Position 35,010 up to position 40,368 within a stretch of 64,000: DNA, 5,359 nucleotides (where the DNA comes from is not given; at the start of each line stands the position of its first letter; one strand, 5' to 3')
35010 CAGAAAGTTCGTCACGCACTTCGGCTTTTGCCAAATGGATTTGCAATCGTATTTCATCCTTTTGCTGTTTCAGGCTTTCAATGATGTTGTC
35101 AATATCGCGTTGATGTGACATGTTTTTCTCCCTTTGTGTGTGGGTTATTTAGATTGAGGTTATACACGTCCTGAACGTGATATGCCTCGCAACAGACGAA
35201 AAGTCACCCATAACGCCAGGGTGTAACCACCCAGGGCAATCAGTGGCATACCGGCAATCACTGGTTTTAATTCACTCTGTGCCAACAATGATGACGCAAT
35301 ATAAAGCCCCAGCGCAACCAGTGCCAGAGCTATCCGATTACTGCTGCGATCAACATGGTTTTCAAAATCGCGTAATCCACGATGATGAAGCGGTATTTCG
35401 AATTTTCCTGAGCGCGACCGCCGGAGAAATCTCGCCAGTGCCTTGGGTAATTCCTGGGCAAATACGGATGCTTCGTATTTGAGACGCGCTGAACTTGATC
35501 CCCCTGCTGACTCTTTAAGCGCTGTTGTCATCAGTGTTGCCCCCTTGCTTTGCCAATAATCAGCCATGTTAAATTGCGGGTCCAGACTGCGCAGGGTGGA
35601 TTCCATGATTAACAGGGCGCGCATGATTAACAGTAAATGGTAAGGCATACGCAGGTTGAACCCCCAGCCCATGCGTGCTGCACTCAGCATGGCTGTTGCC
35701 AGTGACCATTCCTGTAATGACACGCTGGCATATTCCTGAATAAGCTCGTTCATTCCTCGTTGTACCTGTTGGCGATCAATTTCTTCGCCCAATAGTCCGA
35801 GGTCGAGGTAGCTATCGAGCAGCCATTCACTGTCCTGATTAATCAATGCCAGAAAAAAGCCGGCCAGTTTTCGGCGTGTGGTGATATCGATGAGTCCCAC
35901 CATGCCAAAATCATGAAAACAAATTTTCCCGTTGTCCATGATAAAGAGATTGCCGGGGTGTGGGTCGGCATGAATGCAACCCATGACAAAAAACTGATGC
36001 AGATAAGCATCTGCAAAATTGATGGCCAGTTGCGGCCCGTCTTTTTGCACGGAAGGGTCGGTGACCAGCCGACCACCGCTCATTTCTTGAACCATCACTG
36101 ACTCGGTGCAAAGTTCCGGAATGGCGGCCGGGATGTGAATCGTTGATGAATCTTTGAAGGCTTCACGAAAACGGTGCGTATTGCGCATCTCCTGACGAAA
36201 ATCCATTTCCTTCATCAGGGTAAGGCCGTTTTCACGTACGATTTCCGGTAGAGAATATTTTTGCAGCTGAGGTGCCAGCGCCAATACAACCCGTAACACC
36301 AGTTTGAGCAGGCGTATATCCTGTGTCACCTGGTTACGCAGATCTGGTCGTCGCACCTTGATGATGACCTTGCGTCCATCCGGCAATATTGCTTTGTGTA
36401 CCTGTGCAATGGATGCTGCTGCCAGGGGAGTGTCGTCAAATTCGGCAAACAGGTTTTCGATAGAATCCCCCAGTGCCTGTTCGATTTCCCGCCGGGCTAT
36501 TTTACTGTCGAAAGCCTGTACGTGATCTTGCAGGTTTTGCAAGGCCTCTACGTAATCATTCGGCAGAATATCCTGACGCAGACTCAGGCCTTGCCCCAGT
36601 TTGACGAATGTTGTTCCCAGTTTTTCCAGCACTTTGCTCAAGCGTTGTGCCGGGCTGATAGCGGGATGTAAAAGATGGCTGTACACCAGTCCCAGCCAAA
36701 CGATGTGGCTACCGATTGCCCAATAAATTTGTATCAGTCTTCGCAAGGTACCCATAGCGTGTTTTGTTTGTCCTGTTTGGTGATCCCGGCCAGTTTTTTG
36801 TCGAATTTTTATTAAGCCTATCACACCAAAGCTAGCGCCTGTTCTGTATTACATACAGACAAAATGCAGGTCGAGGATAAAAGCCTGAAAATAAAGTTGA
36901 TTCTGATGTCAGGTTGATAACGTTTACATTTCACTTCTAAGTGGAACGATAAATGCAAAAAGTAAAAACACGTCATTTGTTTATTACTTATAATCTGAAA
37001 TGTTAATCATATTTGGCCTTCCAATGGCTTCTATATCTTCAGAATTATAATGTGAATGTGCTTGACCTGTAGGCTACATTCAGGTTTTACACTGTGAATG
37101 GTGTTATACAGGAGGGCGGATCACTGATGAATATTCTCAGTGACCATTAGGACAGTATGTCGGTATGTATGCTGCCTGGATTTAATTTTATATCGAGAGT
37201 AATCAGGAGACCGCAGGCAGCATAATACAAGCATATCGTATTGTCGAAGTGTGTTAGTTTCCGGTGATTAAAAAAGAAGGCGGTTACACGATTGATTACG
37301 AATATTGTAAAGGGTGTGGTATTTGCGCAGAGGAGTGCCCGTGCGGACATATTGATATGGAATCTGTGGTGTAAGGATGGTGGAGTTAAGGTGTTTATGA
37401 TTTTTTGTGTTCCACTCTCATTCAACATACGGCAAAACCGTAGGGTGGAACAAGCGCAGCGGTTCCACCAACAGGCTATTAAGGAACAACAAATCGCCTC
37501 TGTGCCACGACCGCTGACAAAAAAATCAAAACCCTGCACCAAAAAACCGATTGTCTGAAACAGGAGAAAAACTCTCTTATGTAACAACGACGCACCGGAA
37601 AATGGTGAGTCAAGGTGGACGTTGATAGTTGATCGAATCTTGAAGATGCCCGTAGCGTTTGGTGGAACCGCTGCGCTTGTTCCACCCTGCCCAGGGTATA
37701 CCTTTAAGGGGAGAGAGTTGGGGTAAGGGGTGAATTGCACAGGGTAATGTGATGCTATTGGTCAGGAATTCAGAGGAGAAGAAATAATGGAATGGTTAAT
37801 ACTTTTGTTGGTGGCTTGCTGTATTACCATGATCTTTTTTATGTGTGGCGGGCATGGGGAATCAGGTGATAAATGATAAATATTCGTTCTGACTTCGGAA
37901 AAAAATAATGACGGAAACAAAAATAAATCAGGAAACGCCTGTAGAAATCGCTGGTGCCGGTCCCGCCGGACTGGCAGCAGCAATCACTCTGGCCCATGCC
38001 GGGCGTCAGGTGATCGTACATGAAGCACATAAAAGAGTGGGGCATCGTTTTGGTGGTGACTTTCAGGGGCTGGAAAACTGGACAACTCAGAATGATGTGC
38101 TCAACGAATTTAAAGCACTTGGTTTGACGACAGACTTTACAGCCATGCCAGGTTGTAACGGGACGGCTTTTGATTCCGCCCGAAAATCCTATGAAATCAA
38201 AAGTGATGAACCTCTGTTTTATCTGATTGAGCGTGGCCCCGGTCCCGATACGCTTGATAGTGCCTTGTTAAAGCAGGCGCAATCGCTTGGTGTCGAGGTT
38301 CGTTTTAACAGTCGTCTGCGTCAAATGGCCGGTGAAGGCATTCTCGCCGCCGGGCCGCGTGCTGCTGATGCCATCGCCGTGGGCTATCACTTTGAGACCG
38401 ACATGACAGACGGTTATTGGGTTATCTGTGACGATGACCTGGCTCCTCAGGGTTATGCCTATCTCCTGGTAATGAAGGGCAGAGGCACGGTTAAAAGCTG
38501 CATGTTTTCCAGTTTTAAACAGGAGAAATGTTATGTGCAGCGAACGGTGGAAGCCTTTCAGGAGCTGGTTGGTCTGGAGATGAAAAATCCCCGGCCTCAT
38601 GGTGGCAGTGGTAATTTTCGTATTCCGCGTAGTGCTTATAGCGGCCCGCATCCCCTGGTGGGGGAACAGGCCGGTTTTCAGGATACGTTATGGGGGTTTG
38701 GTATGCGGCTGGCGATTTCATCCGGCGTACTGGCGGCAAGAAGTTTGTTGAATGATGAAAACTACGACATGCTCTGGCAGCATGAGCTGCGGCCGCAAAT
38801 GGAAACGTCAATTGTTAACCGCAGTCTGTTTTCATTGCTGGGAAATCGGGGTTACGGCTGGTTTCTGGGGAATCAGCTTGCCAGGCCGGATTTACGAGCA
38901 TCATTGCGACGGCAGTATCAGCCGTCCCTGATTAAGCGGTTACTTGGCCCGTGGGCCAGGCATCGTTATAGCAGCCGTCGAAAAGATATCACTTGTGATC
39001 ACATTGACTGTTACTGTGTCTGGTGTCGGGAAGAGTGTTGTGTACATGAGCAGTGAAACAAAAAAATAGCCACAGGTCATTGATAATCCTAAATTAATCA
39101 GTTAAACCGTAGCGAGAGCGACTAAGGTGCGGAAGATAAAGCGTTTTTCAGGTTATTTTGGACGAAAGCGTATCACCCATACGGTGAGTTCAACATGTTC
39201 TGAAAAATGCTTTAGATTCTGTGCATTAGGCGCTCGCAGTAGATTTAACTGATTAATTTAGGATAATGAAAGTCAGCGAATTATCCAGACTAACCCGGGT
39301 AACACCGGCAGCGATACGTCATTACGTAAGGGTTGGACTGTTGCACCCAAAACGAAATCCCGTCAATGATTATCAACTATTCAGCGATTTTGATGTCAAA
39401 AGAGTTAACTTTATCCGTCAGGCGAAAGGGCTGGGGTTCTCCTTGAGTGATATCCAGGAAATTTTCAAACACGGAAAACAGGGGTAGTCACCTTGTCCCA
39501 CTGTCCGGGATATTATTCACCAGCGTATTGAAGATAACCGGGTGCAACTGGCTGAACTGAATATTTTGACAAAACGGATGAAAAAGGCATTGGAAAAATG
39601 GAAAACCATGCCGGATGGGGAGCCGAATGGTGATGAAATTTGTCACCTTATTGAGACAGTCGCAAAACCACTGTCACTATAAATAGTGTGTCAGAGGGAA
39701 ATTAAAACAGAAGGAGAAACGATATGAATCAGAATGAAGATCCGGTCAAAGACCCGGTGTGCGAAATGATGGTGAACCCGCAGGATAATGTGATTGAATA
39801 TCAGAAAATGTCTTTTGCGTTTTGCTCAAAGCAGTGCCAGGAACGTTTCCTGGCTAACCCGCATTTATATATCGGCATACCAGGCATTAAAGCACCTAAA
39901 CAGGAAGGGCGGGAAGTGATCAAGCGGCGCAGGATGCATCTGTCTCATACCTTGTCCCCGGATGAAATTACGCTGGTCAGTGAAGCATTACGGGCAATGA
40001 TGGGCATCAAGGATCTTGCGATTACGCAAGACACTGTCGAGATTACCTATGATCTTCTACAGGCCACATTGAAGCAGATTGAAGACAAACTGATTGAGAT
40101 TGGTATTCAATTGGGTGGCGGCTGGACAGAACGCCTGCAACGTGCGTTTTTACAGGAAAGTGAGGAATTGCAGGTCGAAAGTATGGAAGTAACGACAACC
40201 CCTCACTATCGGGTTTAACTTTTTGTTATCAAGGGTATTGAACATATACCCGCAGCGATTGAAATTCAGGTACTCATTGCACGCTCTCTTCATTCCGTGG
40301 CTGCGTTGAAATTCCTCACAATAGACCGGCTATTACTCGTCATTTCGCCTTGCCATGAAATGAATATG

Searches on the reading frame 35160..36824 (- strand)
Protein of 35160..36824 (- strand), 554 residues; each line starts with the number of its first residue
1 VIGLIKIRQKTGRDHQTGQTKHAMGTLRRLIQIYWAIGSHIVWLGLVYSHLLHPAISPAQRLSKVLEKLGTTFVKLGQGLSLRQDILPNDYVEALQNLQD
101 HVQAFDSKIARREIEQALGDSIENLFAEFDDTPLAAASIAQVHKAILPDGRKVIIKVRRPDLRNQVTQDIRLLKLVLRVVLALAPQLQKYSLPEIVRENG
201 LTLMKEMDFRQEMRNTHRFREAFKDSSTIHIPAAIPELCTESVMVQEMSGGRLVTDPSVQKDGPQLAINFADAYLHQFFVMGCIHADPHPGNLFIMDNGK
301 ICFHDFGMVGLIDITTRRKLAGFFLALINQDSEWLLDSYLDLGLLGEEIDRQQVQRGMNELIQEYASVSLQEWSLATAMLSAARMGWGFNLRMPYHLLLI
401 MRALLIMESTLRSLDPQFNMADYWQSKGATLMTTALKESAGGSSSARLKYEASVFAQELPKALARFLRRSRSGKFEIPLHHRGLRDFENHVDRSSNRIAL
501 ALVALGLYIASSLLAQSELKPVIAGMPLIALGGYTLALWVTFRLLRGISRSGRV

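Call 8: search_protein_families(library=pfam, proteins=[window:35160-36824:-], max_evalue=0.001)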
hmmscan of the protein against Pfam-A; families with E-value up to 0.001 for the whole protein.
window:35160-36824:- (554 aa): 1 family
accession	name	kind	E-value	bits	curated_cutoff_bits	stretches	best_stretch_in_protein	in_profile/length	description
PF03109.22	ABC1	-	7.7e-66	222.1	22.9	1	98-335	2-240/244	ABC1 atypical kinase-like domain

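Call 80: search_protein_families(library=ncbifam, proteins=[window:35160-36824:-], max_evalue=0.001)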
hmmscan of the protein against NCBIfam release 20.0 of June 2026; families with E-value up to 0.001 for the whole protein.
window:35160-36824:- (554 aa): 3 families
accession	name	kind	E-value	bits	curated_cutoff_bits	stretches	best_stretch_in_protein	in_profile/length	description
TIGR01982.1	UbiB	equivalog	4.1e-100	335.4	487.55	1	56-423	46-417/436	2-polyprenylphenol 6-hydroxylase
NF003404.0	PRK04750.1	equivalog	3.4e-78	263.6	667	1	53-514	46-514/529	ubiquinone biosynthesis regulatory protein kinase UbiB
NF050082.1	ATPase_MABP1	exception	2.6e-32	112.2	800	1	59-366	50-357/435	macrolide-binding ATPase MABP-1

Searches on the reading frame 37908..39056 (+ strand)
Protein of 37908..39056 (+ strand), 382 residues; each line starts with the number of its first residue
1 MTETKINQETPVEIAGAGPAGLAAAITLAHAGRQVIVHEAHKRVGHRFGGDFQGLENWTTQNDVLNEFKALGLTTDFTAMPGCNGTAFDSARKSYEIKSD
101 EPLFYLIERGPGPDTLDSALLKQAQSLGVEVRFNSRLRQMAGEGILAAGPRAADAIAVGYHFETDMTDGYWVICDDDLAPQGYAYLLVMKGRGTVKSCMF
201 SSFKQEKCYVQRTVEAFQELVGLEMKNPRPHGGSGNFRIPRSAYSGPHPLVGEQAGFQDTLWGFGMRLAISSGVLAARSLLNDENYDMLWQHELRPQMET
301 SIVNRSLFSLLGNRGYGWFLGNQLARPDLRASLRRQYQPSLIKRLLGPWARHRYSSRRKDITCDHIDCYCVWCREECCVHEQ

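Call 68: search_protein_families(library=pfam, proteins=[window:37908-39056:+], max_evalue=0.0001)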
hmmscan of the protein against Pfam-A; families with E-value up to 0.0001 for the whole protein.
window:37908-39056:+ (382 aa): 7 families
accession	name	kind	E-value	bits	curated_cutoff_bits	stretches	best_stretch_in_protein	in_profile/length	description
PF03486.20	HI0933_like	-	6.1e-07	29.6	50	1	12-67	3-58/244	HI0933-like protein Rossmann domain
PF01494.25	FAD_binding_3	-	2.8e-06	27.2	22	1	9-139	1-125/349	FAD binding domain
PF01593.30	Amino_oxidase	-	1.5e-05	24.9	19.8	0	20-47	2-29/443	Flavin containing amine oxidoreductase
PF01266.30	DAO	-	2.6e-05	24.3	27.9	0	14-45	4-35/353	FAD dependent oxidoreductase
PF00890.30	FAD_binding_2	-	3.2e-05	23.8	20.4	0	14-43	4-33/414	FAD binding domain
PF07992.20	Pyr_redox_2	-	4.1e-05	23.6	26.1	0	14-97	5-87/291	Pyridine nucleotide-disulphide oxidoreductase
PF13450.12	NAD_binding_8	-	7.8e-05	23.3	21.9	0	14-46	1-33/68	NAD(P)-binding Rossmann-like domain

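Call 80: search_protein_families(library=ncbifam, proteins=[window:37908-39056:+], max_evalue=0.001)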
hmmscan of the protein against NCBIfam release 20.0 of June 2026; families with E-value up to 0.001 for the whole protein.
window:37908-39056:+ (382 aa): 37 families (the best 25 are shown)
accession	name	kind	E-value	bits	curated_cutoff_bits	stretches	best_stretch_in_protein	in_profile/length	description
TIGR02032.1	GG-red-SF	subfamily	1.8e-13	50.9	158.8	1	14-140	5-117/297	geranylgeranyl reductase family protein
NF049967.1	QhpG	equivalog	1.8e-08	33.7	240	1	14-139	3-109/423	flavin-dependent monooxygenase QhpG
NF041385.1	Dggglyphlred_Halo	equivalog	3.6e-08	32.4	700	0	159-319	182-365/405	digeranylgeranylglycerophospholipid reductase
TIGR03467.1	HpnE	equivalog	7.3e-07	28.8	283.05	1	12-47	1-36/430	hydroxysqualene dehydroxylase HpnE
NF004834.1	PRK06185.1-3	subfamily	7.3e-07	28.3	500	1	8-84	6-75/420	FAD-dependent oxidoreductase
TIGR00275.1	TIGR00275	subfamily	3.1e-06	26.3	183.8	1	14-67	3-55/401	aminoacetone oxidase family FAD-binding enzyme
NF006002.0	PRK08132.1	subfamily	3.3e-06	25.8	416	1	5-45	21-61/552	FAD-dependent oxidoreductase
NF004833.1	PRK06185.1-1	subfamily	3.4e-06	26.1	488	1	9-81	2-67/403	FAD-dependent oxidoreductase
NF004835.0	PRK06185.1-4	equivalog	3.5e-06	26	601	1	6-81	7-75/411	FAD-dependent oxidoreductase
NF005560.0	PRK07233.1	equivalog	6.9e-06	25.1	252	1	12-45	3-36/435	hypothetical protein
NF045655.1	MkRedMenJ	equivalog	1.1e-05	24.5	700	0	7-51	2-46/406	menaquinone reductase MenJ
TIGR02734.1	crtI_fam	subfamily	1.1e-05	24.4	238.1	1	14-48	3-37/504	phytoene desaturase family protein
NF004780.0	PRK06126.1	subfamily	1.1e-05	23.9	445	1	6-42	5-41/552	hypothetical protein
NF010590.0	PRK13984.1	equivalog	1.1e-05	23.7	946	1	5-63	284-344/611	putative oxidoreductase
TIGR01317.1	GOGAT_sm_gam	subfamily_domain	1.2e-05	24.4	447.7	1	11-45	145-179/485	glutamate synthase small subunit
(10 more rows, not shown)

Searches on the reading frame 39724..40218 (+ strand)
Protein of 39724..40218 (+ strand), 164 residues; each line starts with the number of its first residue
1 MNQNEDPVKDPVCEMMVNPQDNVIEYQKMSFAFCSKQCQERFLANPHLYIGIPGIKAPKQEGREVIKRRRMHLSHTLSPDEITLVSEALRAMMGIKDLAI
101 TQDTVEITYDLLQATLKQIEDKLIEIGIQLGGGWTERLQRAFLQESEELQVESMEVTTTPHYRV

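Call 68: search_protein_families(library=pfam, proteins=[window:39724-40218:+], max_evalue=0.0001)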
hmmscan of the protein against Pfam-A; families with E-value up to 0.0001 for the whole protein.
window:39724-40218:+ (164 aa): 1 family
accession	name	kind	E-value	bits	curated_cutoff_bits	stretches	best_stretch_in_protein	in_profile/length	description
PF04945.19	YHS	-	3.3e-09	37.1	30.3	1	8-50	1-44/47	YHS domain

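Call 80: search_protein_families(library=ncbifam, proteins=[window:39724-40218:+], max_evalue=0.001)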
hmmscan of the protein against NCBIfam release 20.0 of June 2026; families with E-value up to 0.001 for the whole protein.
window:39724-40218:+ (164 aa): 0 families
